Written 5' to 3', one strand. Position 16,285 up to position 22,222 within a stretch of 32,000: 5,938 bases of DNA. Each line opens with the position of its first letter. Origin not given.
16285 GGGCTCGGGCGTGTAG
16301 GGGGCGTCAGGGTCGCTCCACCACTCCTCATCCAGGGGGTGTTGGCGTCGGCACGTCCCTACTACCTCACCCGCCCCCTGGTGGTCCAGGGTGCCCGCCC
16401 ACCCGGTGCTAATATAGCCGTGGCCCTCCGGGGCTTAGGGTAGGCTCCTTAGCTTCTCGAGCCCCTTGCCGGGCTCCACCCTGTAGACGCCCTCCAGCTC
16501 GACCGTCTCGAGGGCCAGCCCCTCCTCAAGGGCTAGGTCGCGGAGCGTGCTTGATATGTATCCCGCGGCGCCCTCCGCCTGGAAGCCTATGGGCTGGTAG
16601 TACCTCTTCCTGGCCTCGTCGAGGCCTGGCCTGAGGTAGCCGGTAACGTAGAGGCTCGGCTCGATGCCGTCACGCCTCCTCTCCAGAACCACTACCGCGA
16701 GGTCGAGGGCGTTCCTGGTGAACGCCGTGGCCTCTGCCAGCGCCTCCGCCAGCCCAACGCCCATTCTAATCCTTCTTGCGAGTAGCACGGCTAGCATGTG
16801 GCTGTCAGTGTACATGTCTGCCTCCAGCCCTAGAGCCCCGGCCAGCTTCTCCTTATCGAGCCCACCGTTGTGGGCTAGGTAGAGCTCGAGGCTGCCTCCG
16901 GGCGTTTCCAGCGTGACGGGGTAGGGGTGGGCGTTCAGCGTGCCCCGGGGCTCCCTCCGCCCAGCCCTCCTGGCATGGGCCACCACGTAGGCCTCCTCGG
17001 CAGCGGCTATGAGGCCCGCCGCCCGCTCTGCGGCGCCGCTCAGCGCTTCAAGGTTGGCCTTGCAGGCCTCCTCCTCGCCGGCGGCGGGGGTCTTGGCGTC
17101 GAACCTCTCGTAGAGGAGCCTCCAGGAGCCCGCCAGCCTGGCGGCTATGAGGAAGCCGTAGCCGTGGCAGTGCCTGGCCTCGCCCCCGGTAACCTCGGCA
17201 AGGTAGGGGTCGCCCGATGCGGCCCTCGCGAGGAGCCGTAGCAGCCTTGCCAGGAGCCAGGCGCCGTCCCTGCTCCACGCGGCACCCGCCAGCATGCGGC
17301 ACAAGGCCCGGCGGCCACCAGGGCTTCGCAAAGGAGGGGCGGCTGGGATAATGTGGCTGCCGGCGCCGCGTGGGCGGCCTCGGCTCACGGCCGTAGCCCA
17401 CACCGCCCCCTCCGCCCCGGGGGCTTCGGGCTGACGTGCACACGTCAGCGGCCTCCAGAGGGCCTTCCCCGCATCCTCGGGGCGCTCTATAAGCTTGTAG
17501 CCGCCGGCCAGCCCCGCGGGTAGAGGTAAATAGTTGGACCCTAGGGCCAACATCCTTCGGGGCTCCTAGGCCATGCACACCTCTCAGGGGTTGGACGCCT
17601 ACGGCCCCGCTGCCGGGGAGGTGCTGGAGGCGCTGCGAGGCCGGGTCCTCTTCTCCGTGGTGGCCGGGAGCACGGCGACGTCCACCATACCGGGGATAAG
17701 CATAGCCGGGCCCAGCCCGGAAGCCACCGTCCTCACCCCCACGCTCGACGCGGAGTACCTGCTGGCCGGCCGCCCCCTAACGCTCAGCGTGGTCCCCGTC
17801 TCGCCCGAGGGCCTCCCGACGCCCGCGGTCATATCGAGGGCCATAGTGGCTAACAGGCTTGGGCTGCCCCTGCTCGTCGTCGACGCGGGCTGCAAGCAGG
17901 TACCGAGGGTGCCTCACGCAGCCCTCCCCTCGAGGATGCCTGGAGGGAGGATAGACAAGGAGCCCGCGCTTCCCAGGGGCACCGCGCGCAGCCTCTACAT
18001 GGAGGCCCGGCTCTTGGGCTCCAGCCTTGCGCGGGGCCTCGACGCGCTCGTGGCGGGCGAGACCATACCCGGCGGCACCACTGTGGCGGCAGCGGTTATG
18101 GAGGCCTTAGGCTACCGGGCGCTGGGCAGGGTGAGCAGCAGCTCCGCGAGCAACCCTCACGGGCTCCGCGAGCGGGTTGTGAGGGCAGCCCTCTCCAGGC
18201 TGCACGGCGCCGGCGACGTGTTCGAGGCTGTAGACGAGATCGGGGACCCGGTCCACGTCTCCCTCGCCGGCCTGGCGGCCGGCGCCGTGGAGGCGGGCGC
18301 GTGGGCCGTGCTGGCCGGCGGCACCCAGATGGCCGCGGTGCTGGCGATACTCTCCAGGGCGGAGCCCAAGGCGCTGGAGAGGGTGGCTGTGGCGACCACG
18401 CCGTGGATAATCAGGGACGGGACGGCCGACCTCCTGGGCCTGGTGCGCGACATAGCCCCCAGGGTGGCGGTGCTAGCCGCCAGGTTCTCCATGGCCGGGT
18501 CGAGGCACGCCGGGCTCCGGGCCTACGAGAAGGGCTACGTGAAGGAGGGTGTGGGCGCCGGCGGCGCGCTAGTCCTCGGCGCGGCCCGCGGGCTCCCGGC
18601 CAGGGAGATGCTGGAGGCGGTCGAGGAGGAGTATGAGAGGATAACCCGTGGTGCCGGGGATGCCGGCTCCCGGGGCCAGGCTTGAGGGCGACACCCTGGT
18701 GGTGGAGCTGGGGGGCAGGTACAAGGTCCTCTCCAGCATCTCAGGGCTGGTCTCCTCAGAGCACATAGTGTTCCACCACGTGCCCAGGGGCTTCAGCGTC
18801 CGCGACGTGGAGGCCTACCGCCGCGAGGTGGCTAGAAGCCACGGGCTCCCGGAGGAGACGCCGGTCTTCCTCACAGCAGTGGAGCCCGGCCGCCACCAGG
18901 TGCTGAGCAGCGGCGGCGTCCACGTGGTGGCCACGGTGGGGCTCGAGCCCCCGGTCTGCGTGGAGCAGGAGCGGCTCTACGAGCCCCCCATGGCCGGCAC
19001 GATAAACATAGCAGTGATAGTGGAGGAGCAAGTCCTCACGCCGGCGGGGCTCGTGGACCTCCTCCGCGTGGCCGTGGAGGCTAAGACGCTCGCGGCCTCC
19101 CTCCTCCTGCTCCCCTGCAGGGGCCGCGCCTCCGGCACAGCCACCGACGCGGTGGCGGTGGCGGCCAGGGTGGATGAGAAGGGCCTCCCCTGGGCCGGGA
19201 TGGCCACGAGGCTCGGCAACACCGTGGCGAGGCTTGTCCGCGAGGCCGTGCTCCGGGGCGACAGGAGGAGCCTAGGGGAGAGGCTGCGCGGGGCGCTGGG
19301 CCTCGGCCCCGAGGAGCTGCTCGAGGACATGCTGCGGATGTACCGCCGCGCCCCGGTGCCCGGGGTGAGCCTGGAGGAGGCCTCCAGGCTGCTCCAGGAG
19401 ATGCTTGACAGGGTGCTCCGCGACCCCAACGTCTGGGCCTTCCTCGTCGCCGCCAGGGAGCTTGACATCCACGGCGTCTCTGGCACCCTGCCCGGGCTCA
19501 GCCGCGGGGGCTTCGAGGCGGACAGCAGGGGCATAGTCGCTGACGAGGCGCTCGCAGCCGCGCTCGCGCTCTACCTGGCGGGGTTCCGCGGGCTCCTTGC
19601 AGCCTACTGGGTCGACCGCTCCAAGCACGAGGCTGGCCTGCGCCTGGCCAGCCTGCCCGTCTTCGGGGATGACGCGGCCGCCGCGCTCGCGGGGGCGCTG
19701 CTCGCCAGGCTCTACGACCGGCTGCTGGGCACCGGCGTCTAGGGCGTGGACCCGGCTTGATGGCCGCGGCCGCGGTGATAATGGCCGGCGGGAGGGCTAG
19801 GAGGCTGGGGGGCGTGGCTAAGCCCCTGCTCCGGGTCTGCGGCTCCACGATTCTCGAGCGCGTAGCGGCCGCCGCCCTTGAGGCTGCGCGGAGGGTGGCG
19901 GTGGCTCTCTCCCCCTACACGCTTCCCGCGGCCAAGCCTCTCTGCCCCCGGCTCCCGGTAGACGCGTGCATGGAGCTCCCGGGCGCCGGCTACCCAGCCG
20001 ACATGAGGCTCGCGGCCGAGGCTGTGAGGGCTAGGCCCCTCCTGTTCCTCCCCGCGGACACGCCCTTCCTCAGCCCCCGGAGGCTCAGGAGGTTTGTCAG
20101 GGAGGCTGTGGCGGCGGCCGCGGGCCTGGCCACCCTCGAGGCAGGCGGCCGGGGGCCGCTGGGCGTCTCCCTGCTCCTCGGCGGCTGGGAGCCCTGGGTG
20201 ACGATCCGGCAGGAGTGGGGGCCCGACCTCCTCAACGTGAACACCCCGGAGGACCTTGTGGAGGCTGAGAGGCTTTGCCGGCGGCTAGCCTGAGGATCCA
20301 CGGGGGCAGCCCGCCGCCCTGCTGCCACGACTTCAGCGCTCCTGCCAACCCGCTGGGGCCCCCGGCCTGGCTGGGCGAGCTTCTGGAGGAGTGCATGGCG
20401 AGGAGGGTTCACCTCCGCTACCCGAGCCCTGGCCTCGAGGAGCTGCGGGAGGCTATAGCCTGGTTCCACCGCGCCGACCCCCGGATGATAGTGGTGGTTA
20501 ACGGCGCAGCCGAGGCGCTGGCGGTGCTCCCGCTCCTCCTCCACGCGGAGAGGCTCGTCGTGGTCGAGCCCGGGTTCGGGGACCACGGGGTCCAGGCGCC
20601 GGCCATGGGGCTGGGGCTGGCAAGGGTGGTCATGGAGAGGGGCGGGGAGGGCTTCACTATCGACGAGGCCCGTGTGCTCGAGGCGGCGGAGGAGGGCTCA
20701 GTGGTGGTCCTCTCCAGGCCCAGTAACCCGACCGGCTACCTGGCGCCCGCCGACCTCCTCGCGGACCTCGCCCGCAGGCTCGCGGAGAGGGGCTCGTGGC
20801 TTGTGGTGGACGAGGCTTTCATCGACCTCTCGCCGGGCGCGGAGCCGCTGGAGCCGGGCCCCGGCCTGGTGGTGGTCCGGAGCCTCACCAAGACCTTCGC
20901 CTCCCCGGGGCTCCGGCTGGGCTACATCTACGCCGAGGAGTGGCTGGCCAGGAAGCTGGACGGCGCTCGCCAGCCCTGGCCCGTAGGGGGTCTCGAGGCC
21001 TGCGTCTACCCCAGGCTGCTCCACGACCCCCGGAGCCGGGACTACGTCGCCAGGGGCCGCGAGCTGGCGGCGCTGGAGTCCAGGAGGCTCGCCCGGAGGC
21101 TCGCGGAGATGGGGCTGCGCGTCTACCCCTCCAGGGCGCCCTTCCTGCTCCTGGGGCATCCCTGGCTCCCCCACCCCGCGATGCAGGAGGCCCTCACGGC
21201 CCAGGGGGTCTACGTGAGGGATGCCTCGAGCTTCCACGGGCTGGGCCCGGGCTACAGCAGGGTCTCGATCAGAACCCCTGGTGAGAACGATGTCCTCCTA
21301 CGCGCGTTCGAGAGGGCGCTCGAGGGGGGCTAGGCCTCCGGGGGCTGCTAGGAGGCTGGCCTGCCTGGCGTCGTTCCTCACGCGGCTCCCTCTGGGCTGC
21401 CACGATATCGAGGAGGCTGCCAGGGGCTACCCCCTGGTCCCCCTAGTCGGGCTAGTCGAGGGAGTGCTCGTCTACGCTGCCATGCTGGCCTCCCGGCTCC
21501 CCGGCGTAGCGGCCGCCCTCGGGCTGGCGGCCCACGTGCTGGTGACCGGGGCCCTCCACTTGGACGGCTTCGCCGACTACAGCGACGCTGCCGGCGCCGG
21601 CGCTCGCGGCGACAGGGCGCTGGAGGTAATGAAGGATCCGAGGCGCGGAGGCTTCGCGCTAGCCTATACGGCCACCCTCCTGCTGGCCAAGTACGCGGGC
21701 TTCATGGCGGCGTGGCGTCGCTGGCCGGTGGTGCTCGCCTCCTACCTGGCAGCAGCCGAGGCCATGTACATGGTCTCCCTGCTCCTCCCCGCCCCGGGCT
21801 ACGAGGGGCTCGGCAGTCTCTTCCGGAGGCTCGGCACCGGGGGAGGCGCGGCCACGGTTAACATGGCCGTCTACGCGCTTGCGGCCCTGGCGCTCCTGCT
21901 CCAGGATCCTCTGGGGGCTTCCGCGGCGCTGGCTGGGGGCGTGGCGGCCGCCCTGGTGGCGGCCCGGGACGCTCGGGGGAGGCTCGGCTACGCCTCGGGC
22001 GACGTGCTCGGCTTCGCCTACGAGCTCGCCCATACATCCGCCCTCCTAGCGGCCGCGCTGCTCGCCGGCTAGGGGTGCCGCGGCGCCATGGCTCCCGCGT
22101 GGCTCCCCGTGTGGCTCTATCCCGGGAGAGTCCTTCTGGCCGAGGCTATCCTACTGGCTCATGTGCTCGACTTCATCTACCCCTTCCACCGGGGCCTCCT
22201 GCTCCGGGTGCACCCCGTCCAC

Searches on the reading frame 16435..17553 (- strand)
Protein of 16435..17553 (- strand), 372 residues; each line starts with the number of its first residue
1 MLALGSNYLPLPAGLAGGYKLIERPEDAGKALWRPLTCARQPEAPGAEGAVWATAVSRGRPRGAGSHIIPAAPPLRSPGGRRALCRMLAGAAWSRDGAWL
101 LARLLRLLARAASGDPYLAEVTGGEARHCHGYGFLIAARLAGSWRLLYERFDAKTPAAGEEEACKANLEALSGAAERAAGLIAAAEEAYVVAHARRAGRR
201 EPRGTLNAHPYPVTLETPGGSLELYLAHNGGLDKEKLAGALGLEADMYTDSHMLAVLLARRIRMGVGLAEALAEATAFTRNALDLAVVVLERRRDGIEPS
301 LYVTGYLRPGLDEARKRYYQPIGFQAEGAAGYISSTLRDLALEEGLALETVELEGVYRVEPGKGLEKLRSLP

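Call 78: search_protein_families(library=pfam, proteins=[window:16435-17553:-], max_evalue=0.00001)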
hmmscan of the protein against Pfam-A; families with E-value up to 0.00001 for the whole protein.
window:16435-17553:- (372 aa): 1 family
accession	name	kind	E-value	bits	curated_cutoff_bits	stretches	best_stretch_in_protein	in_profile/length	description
PF13522.11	GATase_6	-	1.6e-06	28.6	27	1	185-302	8-118/130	Glutamine amidotransferase domain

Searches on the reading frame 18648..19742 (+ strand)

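Call 78: search_protein_families(library=pfam, proteins=[window:18648-19742:+], max_evalue=0.00001)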
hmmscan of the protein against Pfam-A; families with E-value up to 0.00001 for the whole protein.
window:18648-19742:+ (364 aa): 1 family
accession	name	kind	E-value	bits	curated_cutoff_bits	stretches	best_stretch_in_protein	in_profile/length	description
PF01955.23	CbiZ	-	2.3e-41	142.4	27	1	22-201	3-191/191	Adenosylcobinamide amidohydrolase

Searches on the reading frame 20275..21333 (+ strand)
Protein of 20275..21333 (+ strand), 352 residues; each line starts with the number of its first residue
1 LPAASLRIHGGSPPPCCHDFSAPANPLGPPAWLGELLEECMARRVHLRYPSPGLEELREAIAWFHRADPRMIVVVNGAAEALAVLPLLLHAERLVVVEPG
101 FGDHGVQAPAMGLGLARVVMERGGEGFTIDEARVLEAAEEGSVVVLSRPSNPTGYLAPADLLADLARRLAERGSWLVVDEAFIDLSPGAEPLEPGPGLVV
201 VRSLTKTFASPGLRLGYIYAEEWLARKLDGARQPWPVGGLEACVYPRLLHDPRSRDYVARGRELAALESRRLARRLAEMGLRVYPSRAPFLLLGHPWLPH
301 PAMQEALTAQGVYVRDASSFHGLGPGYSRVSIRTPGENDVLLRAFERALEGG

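Call 78: search_protein_families(library=pfam, proteins=[window:20275-21333:+], max_evalue=0.00001)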
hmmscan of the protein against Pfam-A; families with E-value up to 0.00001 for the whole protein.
window:20275-21333:+ (352 aa): 1 family
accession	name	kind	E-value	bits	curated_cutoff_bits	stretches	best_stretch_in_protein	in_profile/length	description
PF00155.27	Aminotran_1_2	-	1.9e-40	139.6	19.7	1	29-344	19-360/361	Aminotransferase class I and II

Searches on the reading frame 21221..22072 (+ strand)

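Call 79: search_protein_families(library=pfam, proteins=[window:21221-22072:+], max_evalue=0.00001)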
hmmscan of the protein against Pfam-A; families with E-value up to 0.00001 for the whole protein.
window:21221-22072:+ (283 aa): 1 family
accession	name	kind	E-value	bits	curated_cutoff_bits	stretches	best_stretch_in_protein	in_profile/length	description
PF02654.20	CobS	-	2.9e-36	126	23.2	1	51-276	3-207/207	Cobalamin-5-phosphate synthase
